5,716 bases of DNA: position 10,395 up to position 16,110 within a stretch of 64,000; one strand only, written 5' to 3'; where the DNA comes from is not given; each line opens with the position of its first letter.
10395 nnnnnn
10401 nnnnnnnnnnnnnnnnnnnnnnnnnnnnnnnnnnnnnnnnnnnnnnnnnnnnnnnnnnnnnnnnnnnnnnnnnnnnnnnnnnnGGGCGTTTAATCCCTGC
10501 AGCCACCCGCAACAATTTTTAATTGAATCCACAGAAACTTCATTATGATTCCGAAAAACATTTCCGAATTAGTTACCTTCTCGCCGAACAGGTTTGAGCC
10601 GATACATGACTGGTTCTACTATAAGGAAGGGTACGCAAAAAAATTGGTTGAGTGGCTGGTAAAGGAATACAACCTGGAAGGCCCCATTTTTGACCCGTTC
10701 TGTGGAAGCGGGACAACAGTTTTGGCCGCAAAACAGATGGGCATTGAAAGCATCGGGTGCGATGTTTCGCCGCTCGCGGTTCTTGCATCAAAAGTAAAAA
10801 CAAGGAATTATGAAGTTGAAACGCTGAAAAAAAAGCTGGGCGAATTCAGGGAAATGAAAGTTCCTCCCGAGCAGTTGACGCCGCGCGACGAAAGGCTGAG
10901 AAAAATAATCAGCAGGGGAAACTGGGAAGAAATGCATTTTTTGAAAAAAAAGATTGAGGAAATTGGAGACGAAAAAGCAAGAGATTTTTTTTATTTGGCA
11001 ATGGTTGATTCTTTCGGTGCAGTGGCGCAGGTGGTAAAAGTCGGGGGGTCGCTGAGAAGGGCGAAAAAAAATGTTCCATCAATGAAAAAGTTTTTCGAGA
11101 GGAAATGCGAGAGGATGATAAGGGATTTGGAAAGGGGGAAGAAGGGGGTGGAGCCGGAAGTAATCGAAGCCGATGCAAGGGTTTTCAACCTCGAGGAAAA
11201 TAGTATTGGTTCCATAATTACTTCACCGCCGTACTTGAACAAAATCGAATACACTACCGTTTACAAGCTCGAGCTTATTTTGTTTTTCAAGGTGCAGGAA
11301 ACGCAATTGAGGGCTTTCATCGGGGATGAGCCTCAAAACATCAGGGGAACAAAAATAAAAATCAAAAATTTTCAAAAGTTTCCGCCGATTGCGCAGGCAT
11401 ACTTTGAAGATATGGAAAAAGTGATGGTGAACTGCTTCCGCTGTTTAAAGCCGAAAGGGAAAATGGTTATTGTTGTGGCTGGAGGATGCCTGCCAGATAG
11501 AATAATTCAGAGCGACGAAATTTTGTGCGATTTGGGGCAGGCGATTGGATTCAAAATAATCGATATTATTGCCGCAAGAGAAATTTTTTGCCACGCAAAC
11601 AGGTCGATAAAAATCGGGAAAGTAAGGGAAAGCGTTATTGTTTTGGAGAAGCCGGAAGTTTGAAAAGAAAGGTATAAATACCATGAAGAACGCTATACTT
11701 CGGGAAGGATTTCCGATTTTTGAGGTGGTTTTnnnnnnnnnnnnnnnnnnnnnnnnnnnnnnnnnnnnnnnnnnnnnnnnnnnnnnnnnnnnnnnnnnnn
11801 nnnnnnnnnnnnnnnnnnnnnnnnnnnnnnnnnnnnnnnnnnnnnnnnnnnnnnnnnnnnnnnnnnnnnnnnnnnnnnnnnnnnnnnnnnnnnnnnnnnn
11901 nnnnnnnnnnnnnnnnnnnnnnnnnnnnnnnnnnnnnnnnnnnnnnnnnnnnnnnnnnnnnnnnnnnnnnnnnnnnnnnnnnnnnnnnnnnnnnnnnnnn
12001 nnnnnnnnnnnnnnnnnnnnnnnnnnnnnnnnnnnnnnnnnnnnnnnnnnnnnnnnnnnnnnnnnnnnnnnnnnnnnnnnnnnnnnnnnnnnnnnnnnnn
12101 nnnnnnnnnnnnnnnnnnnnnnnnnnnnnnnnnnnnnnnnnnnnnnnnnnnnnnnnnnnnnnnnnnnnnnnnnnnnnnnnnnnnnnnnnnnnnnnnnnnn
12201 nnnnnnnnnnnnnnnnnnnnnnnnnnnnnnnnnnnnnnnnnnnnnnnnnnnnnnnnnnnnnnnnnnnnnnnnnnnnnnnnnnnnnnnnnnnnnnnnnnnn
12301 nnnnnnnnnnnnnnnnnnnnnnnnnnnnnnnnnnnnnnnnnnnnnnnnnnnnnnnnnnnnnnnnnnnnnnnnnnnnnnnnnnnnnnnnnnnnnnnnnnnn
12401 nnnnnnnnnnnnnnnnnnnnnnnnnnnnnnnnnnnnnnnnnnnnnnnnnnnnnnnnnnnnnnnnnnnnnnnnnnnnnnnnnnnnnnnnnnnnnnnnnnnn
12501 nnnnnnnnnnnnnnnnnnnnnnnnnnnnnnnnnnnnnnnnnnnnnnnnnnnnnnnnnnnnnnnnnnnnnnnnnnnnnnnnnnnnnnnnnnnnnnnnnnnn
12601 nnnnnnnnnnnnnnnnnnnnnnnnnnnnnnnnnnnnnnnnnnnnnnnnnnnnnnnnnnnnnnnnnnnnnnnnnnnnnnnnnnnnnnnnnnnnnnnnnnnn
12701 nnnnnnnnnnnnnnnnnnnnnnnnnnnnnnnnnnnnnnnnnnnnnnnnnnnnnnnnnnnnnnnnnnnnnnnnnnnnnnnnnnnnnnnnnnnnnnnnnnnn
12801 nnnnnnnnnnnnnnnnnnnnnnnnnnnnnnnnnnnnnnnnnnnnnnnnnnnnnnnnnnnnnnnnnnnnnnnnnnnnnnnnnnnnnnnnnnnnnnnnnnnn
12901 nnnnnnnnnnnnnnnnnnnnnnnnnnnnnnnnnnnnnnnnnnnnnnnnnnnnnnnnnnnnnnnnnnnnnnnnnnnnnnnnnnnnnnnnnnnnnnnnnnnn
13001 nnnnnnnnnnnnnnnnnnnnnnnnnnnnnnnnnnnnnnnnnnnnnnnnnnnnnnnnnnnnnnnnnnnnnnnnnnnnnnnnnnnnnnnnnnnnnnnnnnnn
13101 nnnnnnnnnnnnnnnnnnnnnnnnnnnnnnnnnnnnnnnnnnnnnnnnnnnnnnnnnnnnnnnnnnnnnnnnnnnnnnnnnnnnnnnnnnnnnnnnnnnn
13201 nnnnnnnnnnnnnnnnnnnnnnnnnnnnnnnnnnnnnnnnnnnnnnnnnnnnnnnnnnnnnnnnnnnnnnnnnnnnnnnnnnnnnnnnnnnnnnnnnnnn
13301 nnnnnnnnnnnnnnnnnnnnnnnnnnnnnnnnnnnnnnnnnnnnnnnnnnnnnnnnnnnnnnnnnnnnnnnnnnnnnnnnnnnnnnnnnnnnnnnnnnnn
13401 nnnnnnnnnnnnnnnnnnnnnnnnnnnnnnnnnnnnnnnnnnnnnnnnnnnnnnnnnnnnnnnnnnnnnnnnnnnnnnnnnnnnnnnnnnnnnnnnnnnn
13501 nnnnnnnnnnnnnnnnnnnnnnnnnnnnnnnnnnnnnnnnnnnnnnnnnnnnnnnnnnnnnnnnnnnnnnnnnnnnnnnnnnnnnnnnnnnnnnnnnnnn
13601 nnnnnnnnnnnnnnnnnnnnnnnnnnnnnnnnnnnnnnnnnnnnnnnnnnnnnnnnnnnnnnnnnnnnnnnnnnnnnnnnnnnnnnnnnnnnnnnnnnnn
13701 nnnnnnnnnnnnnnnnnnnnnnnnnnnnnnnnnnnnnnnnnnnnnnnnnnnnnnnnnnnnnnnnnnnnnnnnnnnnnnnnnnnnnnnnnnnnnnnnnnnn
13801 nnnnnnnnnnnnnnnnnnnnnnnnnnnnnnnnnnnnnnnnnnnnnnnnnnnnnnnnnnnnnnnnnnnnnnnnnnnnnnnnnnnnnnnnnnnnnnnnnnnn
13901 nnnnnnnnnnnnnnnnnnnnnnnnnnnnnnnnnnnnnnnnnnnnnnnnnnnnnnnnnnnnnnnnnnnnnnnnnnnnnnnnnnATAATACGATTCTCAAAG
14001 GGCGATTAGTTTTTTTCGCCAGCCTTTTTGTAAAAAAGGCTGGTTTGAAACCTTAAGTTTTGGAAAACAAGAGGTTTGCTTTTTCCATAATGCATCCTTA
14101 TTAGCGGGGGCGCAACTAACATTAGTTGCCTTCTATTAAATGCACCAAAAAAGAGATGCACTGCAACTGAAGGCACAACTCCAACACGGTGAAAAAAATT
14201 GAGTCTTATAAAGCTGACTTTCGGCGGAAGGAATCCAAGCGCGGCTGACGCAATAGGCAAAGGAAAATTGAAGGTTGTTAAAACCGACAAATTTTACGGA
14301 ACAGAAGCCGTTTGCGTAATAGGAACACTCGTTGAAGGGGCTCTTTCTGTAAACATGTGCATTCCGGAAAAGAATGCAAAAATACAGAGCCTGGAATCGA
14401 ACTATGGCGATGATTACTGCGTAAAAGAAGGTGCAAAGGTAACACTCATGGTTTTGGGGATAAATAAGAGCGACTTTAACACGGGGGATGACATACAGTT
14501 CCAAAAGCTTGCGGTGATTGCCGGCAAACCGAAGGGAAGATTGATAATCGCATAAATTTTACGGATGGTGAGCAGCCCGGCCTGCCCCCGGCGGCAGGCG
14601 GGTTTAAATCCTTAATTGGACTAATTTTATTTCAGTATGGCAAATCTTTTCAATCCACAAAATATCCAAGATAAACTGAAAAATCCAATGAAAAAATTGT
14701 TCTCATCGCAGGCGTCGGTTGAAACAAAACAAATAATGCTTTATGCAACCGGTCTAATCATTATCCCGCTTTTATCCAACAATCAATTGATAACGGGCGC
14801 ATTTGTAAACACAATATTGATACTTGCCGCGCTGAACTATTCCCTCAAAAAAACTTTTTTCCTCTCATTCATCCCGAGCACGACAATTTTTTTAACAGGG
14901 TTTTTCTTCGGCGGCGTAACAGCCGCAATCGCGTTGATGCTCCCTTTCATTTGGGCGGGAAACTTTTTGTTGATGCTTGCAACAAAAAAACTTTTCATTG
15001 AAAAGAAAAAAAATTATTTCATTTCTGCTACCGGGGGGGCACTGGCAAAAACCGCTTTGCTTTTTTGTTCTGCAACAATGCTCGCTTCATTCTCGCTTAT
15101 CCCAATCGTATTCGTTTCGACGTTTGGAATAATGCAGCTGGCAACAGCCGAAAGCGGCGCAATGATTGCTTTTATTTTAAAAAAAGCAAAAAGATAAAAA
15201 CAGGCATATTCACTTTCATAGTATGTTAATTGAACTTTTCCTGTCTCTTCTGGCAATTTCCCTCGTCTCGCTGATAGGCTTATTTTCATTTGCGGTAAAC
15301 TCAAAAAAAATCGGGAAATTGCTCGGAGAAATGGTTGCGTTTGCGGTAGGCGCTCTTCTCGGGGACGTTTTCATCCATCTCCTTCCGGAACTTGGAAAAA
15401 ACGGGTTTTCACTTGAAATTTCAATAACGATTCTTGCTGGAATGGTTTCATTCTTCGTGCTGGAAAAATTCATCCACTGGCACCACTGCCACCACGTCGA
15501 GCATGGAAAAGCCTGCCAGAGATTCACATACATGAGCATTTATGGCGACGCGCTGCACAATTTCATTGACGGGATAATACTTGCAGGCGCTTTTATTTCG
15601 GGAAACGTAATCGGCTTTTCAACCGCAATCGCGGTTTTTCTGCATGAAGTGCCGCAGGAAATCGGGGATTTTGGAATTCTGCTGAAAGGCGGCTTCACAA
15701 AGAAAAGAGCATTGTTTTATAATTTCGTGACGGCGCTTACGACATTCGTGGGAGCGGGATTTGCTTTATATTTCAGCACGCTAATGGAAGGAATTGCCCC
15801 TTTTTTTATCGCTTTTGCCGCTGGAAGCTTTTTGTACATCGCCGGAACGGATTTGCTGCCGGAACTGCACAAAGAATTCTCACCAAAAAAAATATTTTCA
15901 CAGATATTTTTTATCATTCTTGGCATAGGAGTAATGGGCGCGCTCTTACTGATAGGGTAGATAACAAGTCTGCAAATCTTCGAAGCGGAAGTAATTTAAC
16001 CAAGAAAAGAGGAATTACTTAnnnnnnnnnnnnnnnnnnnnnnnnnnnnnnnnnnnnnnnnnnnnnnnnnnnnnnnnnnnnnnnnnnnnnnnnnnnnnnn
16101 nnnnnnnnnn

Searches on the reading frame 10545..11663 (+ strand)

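Call 42: search_protein_families(library=pfam, proteins=[window:10545-11663:+], max_evalue=0.001)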
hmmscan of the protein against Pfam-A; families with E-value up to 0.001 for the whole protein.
window:10545-11663:+ (372 aa): 5 families
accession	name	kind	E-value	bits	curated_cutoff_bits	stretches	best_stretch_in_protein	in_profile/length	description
PF01555.25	N6_N4_Mtase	-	1.2e-15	58.5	26.7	2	25-76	161-213/221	DNA methylase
PF01170.24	UPF0020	-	8.3e-08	32.6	22.3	0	43-70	27-54/197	RMKL-like, methyltransferase domain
PF08241.18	Methyltransf_11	-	6.7e-06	27.1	21.2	0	286-309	72-95/95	Methyltransferase domain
PF13649.12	Methyltransf_25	-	0.00028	22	27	0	50-106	3-60/97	Methyltransferase domain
PF13847.12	Methyltransf_31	-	0.00085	19.5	27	0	48-105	7-67/145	Methyltransferase domain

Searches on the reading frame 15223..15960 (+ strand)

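Call 43: search_protein_families(library=pfam, proteins=[window:15223-15960:+], max_evalue=0.001)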
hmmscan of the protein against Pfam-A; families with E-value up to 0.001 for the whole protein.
window:15223-15960:+ (245 aa): 1 family
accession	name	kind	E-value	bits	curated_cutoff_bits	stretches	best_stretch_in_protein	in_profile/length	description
PF02535.28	Zip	-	8.3e-41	140.7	35.1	2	91-241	167-322/323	ZIP Zinc transporter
